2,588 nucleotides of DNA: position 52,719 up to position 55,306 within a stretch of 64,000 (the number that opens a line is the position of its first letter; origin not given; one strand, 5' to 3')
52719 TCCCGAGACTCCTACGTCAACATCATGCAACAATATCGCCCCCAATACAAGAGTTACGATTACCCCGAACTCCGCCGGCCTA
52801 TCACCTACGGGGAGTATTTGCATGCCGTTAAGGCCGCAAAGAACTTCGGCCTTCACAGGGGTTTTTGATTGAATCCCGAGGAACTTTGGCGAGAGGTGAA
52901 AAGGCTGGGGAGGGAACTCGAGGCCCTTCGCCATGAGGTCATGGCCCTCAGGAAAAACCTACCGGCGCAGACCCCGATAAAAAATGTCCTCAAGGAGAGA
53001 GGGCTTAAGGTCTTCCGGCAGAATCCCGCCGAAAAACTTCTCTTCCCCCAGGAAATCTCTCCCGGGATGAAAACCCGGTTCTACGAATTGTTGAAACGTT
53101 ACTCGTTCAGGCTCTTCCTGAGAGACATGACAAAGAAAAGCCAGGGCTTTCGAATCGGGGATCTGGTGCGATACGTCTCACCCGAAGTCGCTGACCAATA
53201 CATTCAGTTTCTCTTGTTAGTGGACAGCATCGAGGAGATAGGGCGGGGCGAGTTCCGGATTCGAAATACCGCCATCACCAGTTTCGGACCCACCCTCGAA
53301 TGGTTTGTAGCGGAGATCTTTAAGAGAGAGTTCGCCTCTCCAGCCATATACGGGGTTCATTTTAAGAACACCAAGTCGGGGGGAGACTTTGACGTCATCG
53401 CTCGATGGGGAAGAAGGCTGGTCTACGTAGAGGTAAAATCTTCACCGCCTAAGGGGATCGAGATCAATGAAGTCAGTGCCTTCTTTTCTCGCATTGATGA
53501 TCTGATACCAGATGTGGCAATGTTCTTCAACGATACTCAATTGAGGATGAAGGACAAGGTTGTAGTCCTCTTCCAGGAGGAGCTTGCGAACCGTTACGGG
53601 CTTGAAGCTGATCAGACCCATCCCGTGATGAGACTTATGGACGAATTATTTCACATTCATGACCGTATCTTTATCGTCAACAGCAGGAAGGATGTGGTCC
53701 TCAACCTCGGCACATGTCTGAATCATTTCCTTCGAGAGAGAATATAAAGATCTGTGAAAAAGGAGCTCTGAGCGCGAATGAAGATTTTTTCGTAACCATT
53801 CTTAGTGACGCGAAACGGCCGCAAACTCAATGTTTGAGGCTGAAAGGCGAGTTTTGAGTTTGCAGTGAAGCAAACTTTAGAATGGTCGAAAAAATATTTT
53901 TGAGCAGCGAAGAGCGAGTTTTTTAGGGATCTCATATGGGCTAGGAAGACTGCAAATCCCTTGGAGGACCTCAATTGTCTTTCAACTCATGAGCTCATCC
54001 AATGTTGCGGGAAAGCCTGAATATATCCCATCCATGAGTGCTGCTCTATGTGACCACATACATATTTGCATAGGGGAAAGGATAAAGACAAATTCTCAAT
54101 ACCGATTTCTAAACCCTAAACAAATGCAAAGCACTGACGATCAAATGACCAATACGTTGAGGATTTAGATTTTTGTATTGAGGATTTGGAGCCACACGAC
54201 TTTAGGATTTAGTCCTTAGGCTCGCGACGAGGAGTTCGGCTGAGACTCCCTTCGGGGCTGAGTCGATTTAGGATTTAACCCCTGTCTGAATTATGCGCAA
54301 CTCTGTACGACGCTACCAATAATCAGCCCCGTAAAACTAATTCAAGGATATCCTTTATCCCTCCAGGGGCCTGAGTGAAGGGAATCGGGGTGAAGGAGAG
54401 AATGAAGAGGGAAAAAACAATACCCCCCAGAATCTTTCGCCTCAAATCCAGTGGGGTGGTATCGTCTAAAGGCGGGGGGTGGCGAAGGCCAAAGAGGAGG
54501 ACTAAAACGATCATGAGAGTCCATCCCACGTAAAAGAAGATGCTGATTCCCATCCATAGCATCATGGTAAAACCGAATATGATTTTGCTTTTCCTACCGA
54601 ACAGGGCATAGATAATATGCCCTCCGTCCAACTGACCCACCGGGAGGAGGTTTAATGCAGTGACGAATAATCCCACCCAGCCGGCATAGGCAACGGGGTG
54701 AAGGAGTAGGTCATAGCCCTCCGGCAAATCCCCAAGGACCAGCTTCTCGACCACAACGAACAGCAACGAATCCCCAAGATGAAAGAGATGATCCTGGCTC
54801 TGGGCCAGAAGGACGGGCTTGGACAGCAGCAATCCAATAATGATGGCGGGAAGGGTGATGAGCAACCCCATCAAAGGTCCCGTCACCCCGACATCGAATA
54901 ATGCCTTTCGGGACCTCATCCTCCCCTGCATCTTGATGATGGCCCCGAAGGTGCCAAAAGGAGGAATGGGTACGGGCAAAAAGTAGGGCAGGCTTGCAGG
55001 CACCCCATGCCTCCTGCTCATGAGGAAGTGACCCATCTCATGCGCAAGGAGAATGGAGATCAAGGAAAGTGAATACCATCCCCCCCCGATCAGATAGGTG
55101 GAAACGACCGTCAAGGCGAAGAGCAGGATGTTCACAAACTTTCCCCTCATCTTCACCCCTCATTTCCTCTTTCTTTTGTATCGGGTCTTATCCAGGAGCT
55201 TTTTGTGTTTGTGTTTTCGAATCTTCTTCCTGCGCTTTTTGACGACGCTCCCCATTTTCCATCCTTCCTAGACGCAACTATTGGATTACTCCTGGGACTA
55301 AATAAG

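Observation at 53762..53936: Previously unclassified dispersed intergenic repeat family (4 copies in 64 kb)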

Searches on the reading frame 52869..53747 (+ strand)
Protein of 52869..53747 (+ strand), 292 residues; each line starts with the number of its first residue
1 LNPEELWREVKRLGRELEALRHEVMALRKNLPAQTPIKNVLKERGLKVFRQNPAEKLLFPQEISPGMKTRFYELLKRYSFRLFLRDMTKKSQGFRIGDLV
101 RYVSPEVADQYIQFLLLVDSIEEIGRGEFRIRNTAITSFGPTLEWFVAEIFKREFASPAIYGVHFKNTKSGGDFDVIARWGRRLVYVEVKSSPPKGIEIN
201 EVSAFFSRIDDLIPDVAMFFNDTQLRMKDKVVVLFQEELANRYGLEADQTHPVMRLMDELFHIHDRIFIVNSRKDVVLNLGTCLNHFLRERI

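Call 19: search_protein_families(library=pfam, proteins=[window:52869-53747:+])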
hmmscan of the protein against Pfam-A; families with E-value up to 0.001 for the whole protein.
window:52869-53747:+ (292 aa): 0 families

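Call 57: find_homologous_proteins(query=window:52869-53747:+, max_evalue=1e-20)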
Query window:52869-53747:+ (292 aa): 3435 proteins with E <= 1e-20 among 4508 candidates; the best 120 are listed.
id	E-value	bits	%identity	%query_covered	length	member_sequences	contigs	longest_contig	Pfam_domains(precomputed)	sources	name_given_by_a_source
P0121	1.8e-191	653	100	100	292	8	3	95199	-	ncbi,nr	ncbi:MAG: hypothetical protein GTO13_22365 [Proteobacteria bacterium]|nr:hypothetical protein [Pseud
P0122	3.4e-172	590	89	100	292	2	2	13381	-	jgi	jgi:hypothetical protein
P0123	1.8e-170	584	92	96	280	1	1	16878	-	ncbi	-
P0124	2.6e-169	580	92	96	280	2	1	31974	-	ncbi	-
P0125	2.6e-169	580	88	100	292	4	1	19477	-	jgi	-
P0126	1.2e-168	578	92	96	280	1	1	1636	-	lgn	-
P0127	2.1e-168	577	87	100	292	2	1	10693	-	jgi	jgi:hypothetical protein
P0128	7.4e-168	575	86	100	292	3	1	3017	-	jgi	jgi:hypothetical protein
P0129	1.9e-167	574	91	96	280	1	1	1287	-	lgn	-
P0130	6.9e-164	562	86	100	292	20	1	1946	-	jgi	jgi:Holliday junction resolvase-like predicted endonuclease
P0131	7.3e-164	562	84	100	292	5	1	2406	-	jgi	jgi:hypothetical protein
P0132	9.6e-164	562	89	95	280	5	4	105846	-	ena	-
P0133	6.7e-162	556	85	100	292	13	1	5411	-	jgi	jgi:hypothetical protein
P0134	1.5e-161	555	85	100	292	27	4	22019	-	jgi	jgi:Holliday junction resolvase-like predicted endonuclease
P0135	6.3e-161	553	88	96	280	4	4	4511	-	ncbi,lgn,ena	-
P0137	1.6e-159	548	85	100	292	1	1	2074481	-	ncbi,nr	ncbi:MAG: hypothetical protein JSW70_00985 [Syntrophobacterales bacterium]|nr:MAG: hypothetical prot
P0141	2.2e-154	531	80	100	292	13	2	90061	-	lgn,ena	-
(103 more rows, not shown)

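Call 58: find_encoding_contigs(protein=P0137, flank=10000, max_places=2)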
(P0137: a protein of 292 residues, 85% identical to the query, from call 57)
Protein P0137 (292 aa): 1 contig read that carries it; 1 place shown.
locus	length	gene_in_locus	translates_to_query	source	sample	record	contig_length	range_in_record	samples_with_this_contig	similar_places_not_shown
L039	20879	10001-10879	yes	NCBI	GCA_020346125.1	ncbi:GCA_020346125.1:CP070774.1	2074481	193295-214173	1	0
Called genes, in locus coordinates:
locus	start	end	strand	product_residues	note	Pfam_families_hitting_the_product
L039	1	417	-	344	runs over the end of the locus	PF01628:HrcA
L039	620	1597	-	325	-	PF00586:AIRS, PF02769:AIRS_C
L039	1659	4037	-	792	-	PF02190:LON_substr_bdg, PF00004:AAA, PF07728:AAA_5 (weak), PF22667:Lon_lid, PF05362:Lon_C, PF13541:ChlI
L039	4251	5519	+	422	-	-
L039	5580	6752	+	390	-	PF10082:BBP2_2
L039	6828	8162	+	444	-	PF02563:Poly_export, PF10531:SLBB, PF22461:SLBB_2, PF10531:SLBB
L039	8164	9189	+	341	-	PF00005:ABC_tran, PF13304:AAA_21, PF13732:DrrA1-3_C (faint)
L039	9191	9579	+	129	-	-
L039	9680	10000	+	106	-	-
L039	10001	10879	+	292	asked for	-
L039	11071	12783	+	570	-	PF14716:HHH_8, PF00633:HHH (faint), PF14520:HHH_5, PF14791:DNA_pol_B_thumb, PF02811:PHP (weak)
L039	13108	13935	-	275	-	PF02163:Peptidase_M50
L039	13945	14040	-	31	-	PF08213:COX24_C (weak)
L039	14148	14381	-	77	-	PF01037:AsnC_trans_reg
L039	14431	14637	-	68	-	-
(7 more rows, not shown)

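Call 59: find_encoding_contigs(protein=P0124, flank=10000, max_places=2)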
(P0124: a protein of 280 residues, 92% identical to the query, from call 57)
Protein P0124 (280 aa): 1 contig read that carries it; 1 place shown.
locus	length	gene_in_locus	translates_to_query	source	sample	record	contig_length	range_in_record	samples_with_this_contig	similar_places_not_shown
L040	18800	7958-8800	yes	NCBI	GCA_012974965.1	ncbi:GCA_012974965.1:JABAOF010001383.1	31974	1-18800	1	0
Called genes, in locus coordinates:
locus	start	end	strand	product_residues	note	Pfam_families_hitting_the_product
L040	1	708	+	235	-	?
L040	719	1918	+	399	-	PF00037:Fer4, PF12797:Fer4_2 (weak), PF12838:Fer4_7, PF13187:Fer4_9, PF13237:Fer4_10, PF14697:Fer4_21, PF01012:ETF, PF00766:ETF_alpha, +5 more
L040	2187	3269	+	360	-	PF13717:Zn_ribbon_4, PF13719:Zn_ribbon_5, PF11906:DUF3426 (weak)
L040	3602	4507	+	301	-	PF00586:AIRS, PF02769:AIRS_C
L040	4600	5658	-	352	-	PF13510:Fer2_4, PF13353:Fer4_12, PF04055:Radical_SAM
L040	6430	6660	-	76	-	-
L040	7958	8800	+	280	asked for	-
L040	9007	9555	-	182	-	-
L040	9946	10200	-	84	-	PF01037:AsnC_trans_reg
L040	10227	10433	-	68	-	-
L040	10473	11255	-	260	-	-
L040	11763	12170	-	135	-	PF00293:NUDIX, PF14815:NUDIX_4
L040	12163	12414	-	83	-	PF00990:GGDEF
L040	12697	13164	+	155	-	-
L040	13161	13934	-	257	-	PF13353:Fer4_12 (weak), PF04055:Radical_SAM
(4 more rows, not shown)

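Call 60: find_encoding_contigs(protein=P0132, flank=10000, max_places=2)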
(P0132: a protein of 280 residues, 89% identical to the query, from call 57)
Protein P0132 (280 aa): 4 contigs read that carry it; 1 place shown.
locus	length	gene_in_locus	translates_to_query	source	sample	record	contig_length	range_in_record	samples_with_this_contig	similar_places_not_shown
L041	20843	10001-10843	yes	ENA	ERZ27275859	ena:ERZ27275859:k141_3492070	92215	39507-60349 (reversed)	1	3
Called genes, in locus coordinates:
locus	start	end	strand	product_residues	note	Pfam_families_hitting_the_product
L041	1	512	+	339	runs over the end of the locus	PF04166:PdxA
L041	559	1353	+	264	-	PF01012:ETF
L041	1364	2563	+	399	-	PF00037:Fer4 (weak), PF12838:Fer4_7, PF13187:Fer4_9, PF13237:Fer4_10, PF14697:Fer4_21, PF00037:Fer4, PF01012:ETF, PF00766:ETF_alpha, +5 more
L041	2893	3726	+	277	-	PF20244:DUF6599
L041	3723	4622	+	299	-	PF04015:DUF362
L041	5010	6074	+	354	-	PF13717:Zn_ribbon_4, PF13719:Zn_ribbon_5, PF11906:DUF3426 (weak)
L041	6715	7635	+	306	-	PF00586:AIRS, PF02769:AIRS_C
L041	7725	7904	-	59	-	-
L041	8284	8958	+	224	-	PF01464:SLT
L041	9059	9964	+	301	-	PF04055:Radical_SAM (weak)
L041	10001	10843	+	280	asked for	-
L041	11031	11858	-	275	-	PF02163:Peptidase_M50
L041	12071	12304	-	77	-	PF01037:AsnC_trans_reg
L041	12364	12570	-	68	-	-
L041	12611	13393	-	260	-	-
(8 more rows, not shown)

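Call 61: find_encoding_contigs(protein=P0141, flank=10000, max_places=2)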
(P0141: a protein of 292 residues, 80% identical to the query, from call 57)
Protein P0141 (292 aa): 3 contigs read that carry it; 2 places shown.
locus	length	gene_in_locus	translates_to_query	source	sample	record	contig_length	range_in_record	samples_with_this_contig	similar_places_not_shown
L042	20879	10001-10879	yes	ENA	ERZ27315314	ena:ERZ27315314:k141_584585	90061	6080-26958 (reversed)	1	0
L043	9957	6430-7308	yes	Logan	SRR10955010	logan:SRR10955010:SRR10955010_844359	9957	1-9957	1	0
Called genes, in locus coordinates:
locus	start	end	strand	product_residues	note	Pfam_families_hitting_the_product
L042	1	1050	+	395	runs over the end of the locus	PF00682:HMGL-like, PF22617:HCS_D2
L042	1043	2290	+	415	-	PF00330:Aconitase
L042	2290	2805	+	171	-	PF00694:Aconitase_C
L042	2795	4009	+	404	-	PF00890:FAD_binding_2 (faint), PF01134:GIDA (faint), PF01266:DAO (faint), PF07992:Pyr_redox_2 (weak), PF12831:FAD_oxidored (weak), PF13454:NAD_binding_9 (faint)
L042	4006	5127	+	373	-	PF04443:LuxE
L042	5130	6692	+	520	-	PF05893:LuxC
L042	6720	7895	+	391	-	PF01136:Peptidase_U32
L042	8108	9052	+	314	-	PF00586:AIRS, PF02769:AIRS_C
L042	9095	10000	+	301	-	PF04055:Radical_SAM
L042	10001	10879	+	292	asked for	-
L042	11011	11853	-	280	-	PF02163:Peptidase_M50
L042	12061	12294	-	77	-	PF01037:AsnC_trans_reg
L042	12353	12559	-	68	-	-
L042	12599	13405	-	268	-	-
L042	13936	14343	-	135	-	PF00293:NUDIX, PF14815:NUDIX_4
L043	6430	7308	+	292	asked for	-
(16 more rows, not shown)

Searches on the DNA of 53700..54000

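Call 16: search_rna_families(source=window, start=53700, end=54000, threshold=evalue, max_evalue=10, show_alignments=3)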
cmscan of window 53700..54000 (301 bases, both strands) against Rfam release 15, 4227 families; matches with E-value up to 10: 3.
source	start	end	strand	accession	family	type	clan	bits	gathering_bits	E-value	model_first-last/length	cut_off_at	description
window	53860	53908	+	RF00151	SNORD58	Gene; snRNA; snoRNA; CD-box;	CL00064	16.1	42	0.92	1-65/65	no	Small nucleolar RNA SNORD58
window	53871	53999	+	RF02123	FTX_4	Gene; lncRNA;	-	13.9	80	8.1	1-141/141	no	FTX transcript, XIST regulator conserved region 4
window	53880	53995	+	RF02216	ZNFX1-AS1_2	Gene; lncRNA;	-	13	45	0.63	1-93/93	no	ZNFX1 antisense RNA 1 conserved region 2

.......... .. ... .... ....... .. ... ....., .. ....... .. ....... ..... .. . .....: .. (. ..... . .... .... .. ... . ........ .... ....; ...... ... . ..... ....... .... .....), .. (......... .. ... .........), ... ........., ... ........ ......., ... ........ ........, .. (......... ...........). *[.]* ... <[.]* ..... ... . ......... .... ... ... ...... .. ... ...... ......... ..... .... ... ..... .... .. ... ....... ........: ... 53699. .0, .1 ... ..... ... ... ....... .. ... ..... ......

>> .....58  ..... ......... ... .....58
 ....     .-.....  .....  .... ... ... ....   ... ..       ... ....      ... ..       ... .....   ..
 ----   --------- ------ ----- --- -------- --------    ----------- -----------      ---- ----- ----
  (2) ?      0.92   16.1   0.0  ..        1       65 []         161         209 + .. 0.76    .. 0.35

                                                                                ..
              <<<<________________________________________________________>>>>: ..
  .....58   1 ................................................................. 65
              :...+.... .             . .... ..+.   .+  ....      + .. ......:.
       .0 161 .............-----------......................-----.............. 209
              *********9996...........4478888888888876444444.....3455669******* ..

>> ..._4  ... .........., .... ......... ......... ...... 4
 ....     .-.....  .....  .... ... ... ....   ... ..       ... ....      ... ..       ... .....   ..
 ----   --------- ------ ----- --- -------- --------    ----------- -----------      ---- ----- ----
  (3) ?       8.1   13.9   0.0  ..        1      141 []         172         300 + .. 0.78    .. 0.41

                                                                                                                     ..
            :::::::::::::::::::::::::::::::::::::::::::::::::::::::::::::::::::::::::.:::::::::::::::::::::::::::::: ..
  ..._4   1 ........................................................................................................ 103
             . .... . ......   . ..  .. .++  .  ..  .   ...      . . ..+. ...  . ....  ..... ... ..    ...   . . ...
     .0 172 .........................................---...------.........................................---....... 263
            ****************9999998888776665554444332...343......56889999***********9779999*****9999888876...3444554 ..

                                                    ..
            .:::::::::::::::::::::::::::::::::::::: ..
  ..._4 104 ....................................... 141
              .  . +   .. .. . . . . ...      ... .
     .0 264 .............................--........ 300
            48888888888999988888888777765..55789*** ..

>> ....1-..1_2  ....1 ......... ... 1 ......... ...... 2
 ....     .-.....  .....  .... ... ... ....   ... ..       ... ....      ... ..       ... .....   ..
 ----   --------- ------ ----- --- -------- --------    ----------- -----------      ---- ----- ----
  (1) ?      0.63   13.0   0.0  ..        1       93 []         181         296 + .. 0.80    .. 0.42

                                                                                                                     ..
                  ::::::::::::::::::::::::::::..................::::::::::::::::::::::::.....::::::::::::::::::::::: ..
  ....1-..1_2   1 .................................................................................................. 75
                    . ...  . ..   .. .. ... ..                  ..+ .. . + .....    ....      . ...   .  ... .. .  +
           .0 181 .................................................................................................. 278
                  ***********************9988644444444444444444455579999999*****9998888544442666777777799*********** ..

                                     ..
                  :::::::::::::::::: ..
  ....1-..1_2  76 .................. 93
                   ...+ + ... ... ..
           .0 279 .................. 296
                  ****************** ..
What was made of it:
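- Tried and rejected: I considered this after a weak SNORD58 hit (call 16).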

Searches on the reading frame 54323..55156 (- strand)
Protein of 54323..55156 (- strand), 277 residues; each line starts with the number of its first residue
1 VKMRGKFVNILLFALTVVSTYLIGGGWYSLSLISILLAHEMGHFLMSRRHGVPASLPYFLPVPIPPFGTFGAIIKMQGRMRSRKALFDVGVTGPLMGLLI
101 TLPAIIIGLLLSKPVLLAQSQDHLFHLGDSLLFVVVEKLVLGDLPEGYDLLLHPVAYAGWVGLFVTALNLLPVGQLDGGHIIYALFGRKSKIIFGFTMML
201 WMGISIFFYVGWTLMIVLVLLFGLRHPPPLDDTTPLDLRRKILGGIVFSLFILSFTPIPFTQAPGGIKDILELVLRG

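Call 19: search_protein_families(library=pfam, proteins=[window:54323-55156:-])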
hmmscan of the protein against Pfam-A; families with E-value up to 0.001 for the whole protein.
window:54323-55156:- (277 aa): 1 family
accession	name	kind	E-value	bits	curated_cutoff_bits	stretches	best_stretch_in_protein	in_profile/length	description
PF02163.28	Peptidase_M50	-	9e-21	74.7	27.2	1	29-209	3-218/221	Peptidase family M50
